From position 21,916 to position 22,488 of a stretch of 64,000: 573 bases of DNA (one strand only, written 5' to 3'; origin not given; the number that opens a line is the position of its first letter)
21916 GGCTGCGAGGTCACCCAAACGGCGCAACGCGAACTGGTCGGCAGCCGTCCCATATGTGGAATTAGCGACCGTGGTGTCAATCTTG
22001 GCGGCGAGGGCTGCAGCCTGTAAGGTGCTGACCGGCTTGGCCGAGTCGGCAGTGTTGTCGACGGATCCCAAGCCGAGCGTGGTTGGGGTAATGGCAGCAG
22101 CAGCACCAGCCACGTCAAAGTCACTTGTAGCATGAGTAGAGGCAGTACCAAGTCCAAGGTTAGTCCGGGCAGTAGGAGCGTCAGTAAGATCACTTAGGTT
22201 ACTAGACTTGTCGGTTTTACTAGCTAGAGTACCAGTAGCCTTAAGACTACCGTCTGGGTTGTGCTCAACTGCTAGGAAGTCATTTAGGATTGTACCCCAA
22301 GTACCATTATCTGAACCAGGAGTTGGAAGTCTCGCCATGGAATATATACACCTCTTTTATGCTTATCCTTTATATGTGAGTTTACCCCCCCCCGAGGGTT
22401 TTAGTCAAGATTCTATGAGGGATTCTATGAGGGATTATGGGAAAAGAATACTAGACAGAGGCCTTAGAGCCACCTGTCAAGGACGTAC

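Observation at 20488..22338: Intragenic GC and codon-usage jump: a resident AT-rich 5' end grafted onto a ~70% GC tail-fibre/esterase body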

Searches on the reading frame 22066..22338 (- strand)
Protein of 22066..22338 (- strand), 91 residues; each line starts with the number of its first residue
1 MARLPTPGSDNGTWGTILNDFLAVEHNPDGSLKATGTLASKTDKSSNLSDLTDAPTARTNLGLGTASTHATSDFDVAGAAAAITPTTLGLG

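Call 24: find_homologous_proteins(query=window:22066-22338:-)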
Query seq(91 aa) (91 aa): 61 proteins with E <= 0.001 among 109 candidates.
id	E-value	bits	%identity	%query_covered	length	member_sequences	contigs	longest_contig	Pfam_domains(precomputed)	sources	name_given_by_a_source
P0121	2.1e-17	81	59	82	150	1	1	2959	-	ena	-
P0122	1.6e-15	75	48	80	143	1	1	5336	-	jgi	-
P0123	3.2e-14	71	72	58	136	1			PF19264.5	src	-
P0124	8.0e-13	66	47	90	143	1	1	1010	-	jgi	jgi:hypothetical protein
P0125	1.6e-12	65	78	45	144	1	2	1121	-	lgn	-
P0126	1.8e-12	65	72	51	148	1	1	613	-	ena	-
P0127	2.3e-12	65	46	75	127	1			-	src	-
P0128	2.6e-12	65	49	75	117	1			-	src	-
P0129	3.1e-12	64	44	69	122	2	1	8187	-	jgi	jgi:hypothetical protein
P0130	6.1e-12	63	49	75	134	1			PF12708.13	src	-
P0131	7.4e-12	63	80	44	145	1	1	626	-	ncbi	-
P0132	1.0e-11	63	42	80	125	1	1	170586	-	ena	-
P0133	3.7e-11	61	68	54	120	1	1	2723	-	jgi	jgi:hypothetical protein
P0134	1.5e-10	59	54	77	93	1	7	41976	-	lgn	-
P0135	2.8e-10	58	73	33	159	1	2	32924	PF19264.5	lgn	-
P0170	2.6e-6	45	44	92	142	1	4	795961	PF24243.2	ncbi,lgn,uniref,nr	ncbi:MAG: hypothetical protein EOT05_00275 [Candidatus Microsaccharimonas sossegonensis]|uniref:Mino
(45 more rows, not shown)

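Call 31: search_protein_families(library=pfam, proteins=[P0170], max_evalue=1)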
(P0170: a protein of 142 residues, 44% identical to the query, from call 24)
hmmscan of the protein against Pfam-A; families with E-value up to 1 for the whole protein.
P0170 (142 aa): 1 family
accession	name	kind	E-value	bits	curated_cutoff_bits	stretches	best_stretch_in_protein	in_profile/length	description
PF24243.1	Phage_tail_C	-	2.1e-10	40.2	23.7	1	118-141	3-26/26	Phage tail tip domain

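Call 75: find_related_loci(query=A3, collection=metagenome_contigs, flank=6000)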
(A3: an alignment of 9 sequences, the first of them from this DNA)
Query A3 (75 aa) in metagenome_contigs; peptide patterns used: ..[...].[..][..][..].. (x = any residue, [..] = any of these).
370 stretches matched a pattern; 355 encode a relative of the query (tblastn E <= 1e-3); the best 80 are kept; 80 distinct loci.
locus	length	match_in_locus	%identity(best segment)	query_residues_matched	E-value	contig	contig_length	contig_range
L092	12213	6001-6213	63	1-68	6e-24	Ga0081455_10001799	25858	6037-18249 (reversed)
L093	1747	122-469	45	1-75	2e-22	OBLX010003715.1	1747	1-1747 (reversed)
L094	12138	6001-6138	78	1-46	1e-21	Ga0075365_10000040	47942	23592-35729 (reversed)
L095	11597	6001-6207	64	1-68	3e-21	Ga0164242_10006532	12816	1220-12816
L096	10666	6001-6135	80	1-45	5e-21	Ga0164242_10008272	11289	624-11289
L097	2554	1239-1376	74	1-46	4e-20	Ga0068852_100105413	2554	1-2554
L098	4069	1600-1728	79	1-43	4e-20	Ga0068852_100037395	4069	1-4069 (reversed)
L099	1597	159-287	77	1-43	1e-19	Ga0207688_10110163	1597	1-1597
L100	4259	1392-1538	69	1-49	1e-19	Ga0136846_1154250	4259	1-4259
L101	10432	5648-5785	72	1-46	1e-19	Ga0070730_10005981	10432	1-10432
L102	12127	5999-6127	77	1-43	1e-19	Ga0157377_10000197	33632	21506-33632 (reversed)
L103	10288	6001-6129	77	1-43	1e-19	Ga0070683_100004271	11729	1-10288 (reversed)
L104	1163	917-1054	76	1-46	3e-19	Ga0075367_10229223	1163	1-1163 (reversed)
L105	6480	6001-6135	76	1-45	3e-19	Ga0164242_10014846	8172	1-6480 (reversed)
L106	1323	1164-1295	73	3-46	5e-19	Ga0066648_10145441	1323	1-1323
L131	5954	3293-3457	60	1-62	4e-17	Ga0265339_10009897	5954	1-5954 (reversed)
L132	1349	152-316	63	1-62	4e-17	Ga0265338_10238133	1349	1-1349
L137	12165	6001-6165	58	1-62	2e-16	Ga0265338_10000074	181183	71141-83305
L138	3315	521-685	58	1-62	2e-16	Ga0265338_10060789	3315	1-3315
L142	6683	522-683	59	1-61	3e-16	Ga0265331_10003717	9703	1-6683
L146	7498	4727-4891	60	1-62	4e-16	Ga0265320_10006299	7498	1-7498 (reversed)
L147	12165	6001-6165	58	1-62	5e-16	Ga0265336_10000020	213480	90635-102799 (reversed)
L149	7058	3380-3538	60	1-53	8e-16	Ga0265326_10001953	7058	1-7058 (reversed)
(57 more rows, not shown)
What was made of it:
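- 22240..22338 (-): Conserved family head, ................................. (codons 1-33). 355 relatives found in JGI metagenomes (call 75).
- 355 relatives were found in metagenomes (call 75).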

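Call 82: search_protein_families(library=pfam, proteins=[L137:607-1413:+, L137:1455-3230:+, L137:3733-4380:-, L137:4550-5191:-, L137:8476-9231:-, L137:9204-10499:-, L137:10583-11191:+, L137:11246-11869:-, L146:3369-4340:+, L146:54-752:+], max_evalue=0.001)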
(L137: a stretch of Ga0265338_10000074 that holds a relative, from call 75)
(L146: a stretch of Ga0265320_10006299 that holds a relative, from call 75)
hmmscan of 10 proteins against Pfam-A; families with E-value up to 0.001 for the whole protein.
L137:607-1413:+ (268 aa): 1 family
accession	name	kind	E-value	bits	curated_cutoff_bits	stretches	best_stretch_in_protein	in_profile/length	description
PF18933.6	PsbP_2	-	8.3e-06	26.4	27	1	47-116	6-74/184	PsbP-like protein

L137:1455-3230:+ (591 aa): 1 family
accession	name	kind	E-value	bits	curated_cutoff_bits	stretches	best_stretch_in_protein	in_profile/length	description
PF13715.12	CarbopepD_reg_2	-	0.00067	20.1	32.2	0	94-151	5-65/88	CarboxypepD_reg-like domain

L137:3733-4380:- (215 aa): 1 family
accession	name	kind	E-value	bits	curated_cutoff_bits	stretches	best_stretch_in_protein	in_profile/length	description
PF02633.19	Creatininase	-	2e-34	119.5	31.3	1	8-214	3-238/238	Creatinine amidohydrolase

L137:4550-5191:- (213 aa): 1 family
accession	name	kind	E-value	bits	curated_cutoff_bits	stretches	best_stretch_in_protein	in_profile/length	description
PF00730.31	HhH-GPD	-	1.3e-17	64.5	26.2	1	44-183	1-102/108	HhH-GPD superfamily base excision DNA repair protein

L137:8476-9231:- (251 aa): 2 families
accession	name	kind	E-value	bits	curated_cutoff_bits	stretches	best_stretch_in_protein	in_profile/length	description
PF03372.29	Exo_endo_phos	-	4.6e-15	56.4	24.5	1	13-242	2-225/225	Endonuclease/Exonuclease/phosphatase family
PF14529.12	Exo_endo_phos_2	-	5.8e-05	23.4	27.4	1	155-245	13-116/117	Endonuclease-reverse transcriptase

L137:9204-10499:- (431 aa): 3 families
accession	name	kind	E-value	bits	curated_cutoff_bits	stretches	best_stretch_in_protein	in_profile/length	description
PF01225.30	Mur_ligase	-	9.6e-15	55.2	21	1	2-108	1-92/95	Mur ligase family, catalytic domain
PF02875.26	Mur_ligase_C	-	2.9e-10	41.5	28.4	1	289-416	1-127/127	Mur ligase, glutamate ligase domain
PF08245.18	Mur_ligase_M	-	9.4e-10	39.2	24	1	117-223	1-126/200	Mur ligase middle domain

L137:10583-11191:+ (202 aa): 0 families

L137:11246-11869:- (207 aa): 0 families

L146:3369-4340:+ (323 aa): 1 family
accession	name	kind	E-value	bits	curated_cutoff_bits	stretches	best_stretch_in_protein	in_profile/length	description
PF00902.23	TatC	-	6.9e-48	163.6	25.1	1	32-239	1-208/208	Sec-independent protein translocase protein (TatC)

L146:54-752:+ (232 aa): 1 family
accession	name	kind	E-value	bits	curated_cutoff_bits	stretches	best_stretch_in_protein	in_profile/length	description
PF01207.24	Dus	-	2.4e-19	70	20.4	1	4-124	122-240/311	Dihydrouridine synthase (Dus)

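Call 83: search_protein_families(library=pfam, proteins=[L137:6001-7983:+, L146:4727-7009:+, L131:3293-5737:+, L138:521-2575:+, L142:522-2096:+, L149:3380-4420:+, L132:152-1309:+, L147:6001-8205:+], max_evalue=0.01)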
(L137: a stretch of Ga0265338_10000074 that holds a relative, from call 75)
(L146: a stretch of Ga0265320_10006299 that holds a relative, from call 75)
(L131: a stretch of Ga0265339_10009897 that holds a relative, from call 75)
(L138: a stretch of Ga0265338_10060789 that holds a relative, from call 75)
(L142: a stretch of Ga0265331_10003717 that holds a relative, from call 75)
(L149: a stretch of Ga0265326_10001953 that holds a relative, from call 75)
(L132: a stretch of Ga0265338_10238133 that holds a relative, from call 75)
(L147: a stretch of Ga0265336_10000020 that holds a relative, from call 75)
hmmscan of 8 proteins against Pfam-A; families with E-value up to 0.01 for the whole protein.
L137:6001-7983:+ (660 aa): 2 families
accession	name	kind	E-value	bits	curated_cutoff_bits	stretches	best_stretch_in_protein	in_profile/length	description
PF13229.12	Beta_helix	-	1.1e-15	58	25.9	3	213-394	12-147/158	Right handed beta helix region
PF05048.19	NosD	-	2.7e-13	50.3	23.6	2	417-510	73-164/212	Periplasmic copper-binding protein (NosD)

L146:4727-7009:+ (760 aa): 0 families

L131:3293-5737:+ (814 aa): 2 families
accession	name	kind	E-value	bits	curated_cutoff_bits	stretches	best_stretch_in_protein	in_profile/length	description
PF01229.23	Glyco_hydro_39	-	2.9e-05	23.5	26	1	390-628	23-285/472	Glycosyl hydrolases family 39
PF13385.13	Laminin_G_3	-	0.00029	21.4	27.6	1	224-335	32-126/151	Concanavalin A-like lectin/glucanases superfamily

L138:521-2575:+ (684 aa): 2 families
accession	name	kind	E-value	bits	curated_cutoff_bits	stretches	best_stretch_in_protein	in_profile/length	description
PF12708.12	Pect-lyase_RHGA_epim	-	4.2e-15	56.6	27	1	100-158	2-63/213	Rhamnogalacturonase A/epimerase, pectate lyase-like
PF05658.19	YadA_head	-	0.007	17.1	25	1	592-615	2-25/27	YadA head domain repeat (2 copies)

L142:522-2096:+ (524 aa): 2 families
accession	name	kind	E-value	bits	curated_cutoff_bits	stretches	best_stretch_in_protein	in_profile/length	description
PF12708.12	Pect-lyase_RHGA_epim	-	6.8e-17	62.4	27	1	64-136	2-66/213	Rhamnogalacturonase A/epimerase, pectate lyase-like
PF13229.12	Beta_helix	-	1.5e-06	28.3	25.9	1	257-367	22-131/158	Right handed beta helix region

L149:3380-4420:+ (346 aa): 0 families

L132:152-1309:+ (385 aa): 0 families

L147:6001-8205:+ (734 aa): 0 families

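Call 88: search_dna_similar(query=L142:723-2093:+, collection=phages, mode=protein, max_evalue=0.001, max_rows=12)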
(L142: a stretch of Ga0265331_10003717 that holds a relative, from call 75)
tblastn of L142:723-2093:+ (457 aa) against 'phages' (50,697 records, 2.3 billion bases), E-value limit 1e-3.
Records with a match: 8; places in all: 8; records where one place covers at least 80% of the query: 0.
Best place of each record, by identity: <60% 8.
By first word of the organism name: Arthrobacter 8.
By host as written in the record: Arthrobacter sp. ATCC 21022 8.
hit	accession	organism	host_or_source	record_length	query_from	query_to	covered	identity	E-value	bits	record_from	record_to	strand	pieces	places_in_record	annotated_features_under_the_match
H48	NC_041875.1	Arthrobacter phage Jasmine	Arthrobacter sp. ATCC 21022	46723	412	457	10%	59.6%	5e-5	52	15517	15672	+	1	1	20: hypothetical protein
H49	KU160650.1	Arthrobacter phage Jasmine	Arthrobacter sp. ATCC 21022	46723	412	457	10%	59.6%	5e-5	52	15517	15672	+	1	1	20: hypothetical protein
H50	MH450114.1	Arthrobacter phage Brad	Arthrobacter sp. ATCC 21022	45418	412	457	10%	51.9%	4e-5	52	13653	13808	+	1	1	17: hypothetical protein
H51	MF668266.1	Arthrobacter phage Adat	Arthrobacter sp. ATCC 21022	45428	412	457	10%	51.9%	4e-5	52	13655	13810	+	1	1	hypothetical protein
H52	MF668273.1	Arthrobacter phage GurgleFerb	Arthrobacter sp. ATCC 21022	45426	412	457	10%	51.9%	4e-5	52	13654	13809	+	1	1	hypothetical protein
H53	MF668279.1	Arthrobacter phage Nellie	Arthrobacter sp. ATCC 21022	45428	412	457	10%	51.9%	4e-5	52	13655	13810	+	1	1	hypothetical protein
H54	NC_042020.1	Arthrobacter phage Adat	Arthrobacter sp. ATCC 21022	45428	412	457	10%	51.9%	4e-5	52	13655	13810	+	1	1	hypothetical protein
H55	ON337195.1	Arthrobacter phage Casserole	Arthrobacter sp. ATCC 21022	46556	412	457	10%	51.9%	4e-5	52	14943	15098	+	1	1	18: hypothetical protein | 19: hypothetical protein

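Call 89: search_dna_similar(query=L146:4949-7006:+, collection=phages, mode=protein, max_evalue=0.001, max_rows=12)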
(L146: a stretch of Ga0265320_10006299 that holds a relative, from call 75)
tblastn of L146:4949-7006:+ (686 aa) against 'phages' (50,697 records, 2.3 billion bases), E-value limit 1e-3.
Records with a match: 4; places in all: 4; records where one place covers at least 80% of the query: 0.
Best place of each record, by identity: <60% 4.
By first word of the organism name: Burkholderia 4.
By host as written in the record: Burkholderia cenocepacia 4.
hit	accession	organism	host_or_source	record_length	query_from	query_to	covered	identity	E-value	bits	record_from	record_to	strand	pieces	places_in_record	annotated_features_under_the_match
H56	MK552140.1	Burkholderia phage BcepSaruman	Burkholderia cenocepacia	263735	461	557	14%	38.8%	9e-6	56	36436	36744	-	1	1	tail sheath protein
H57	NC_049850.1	Burkholderia phage BcepSaruman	Burkholderia cenocepacia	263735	461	557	14%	38.8%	9e-6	56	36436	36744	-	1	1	tail sheath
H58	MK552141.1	Burkholderia phage BcepSauron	Burkholderia cenocepacia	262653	461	557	14%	38.8%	1e-5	55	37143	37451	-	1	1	tail sheath protein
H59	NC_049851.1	Burkholderia phage BcepSauron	Burkholderia cenocepacia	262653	461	557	14%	38.8%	1e-5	55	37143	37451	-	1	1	tail sheath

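Call 90: search_dna_similar(query=L137:6283-7980:+, collection=phages, mode=protein, max_evalue=0.001, max_rows=12)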
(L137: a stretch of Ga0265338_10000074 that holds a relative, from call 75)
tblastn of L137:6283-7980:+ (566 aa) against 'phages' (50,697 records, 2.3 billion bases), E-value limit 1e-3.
No match.
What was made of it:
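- For most of those bodies no phage donor was found (calls 88-90).
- Tried and rejected: Bodies of other GC-step genes against phages (calls 88-90).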
